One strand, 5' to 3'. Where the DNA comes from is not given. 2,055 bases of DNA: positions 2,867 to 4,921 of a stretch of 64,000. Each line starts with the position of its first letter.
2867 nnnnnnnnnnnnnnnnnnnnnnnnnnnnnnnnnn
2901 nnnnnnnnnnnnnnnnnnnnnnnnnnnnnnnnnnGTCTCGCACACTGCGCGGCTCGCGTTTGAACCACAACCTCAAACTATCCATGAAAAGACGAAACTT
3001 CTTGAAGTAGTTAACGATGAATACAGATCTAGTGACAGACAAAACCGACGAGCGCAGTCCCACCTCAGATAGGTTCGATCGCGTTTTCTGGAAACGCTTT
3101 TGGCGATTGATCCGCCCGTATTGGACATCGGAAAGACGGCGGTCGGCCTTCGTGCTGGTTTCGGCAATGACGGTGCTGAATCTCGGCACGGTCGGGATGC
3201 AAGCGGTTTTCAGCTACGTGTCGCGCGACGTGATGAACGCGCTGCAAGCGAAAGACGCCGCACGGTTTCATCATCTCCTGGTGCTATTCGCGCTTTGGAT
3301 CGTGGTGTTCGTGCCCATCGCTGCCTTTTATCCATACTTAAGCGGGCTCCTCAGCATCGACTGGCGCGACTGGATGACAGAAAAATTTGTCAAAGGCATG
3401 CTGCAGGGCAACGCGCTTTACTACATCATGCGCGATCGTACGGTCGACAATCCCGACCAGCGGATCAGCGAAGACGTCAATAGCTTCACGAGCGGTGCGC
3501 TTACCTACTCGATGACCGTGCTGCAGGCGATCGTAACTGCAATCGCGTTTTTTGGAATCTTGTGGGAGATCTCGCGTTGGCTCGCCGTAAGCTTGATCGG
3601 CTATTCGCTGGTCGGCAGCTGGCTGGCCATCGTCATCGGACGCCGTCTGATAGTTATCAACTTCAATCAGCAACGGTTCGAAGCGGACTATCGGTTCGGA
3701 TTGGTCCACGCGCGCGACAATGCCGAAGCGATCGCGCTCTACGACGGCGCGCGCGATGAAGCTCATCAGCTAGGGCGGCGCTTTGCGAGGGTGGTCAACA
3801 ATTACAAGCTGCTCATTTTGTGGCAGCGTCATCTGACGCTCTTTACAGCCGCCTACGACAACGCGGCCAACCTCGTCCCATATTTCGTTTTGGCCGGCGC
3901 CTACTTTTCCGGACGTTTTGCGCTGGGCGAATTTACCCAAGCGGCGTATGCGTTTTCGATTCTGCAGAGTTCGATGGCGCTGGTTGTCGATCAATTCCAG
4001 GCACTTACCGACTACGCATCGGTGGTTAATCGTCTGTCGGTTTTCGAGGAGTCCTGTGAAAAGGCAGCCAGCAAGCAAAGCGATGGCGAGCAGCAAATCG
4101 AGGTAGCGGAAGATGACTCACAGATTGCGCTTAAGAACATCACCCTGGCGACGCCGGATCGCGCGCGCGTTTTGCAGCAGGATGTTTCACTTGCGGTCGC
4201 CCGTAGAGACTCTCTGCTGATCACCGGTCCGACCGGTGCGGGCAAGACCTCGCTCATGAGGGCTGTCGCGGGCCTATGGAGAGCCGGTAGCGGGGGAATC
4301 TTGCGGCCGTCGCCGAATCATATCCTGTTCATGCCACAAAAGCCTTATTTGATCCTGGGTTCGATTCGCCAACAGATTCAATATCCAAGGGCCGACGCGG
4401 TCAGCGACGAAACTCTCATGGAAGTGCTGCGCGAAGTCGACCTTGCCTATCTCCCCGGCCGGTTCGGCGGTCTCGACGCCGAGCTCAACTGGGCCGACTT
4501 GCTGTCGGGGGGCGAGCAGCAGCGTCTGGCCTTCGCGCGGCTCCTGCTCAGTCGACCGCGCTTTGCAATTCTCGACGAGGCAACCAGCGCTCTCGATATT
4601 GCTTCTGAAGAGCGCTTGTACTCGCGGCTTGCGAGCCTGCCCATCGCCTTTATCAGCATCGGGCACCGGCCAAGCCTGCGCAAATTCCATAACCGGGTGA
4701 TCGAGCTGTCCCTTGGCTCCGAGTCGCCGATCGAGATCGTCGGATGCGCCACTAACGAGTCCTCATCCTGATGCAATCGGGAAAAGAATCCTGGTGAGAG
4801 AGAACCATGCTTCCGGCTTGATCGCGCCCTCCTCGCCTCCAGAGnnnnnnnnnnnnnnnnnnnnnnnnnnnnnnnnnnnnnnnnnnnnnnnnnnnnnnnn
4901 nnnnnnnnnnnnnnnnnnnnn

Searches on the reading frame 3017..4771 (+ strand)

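Call 3: search_protein_families(library=pfam, proteins=[window:3017-4771:+], max_evalue=0.01)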
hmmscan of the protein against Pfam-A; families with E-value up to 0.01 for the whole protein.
window:3017-4771:+ (584 aa): 12 families
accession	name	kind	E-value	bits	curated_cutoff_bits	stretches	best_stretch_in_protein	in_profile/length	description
PF06472.20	ABC_membrane_2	-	7e-44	150.7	24.4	1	40-296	9-268/269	ABC transporter transmembrane region 2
PF05992.17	SbmA_BacA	-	7.2e-26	91.8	24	1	74-346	45-313/315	SbmA/BacA-like family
PF00005.33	ABC_tran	-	9e-17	62.4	25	1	388-524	2-137/137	ABC transporter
PF00664.28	ABC_membrane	-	1.2e-05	25.6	28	1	51-319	4-273/274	ABC transporter transmembrane region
PF13401.12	AAA_22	-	6.4e-05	23.7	27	1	397-555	5-127/130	AAA domain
PF02463.25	SMC_N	-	7.1e-05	22.8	40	0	494-563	135-210/220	RecF/RecN/SMC N terminal domain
PF13191.12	AAA_16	-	7.7e-05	23.7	32.6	1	398-538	25-156/167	AAA ATPase domain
PF13604.12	AAA_30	-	0.00062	20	27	1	396-427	17-48/191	AAA domain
PF13555.12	AAA_29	-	0.0011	19.1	27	1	390-418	15-43/61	P-loop containing region of AAA domain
PF00270.35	DEAD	-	0.0062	16.7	26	0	387-413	4-30/167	DEAD/DEAH box helicase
PF12775.13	AAA_7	-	0.007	16.4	25.8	0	367-416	4-52/181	P-loop containing dynein motor region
PF13476.12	AAA_23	-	0.0084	17.2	27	0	401-417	23-39/201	AAA domain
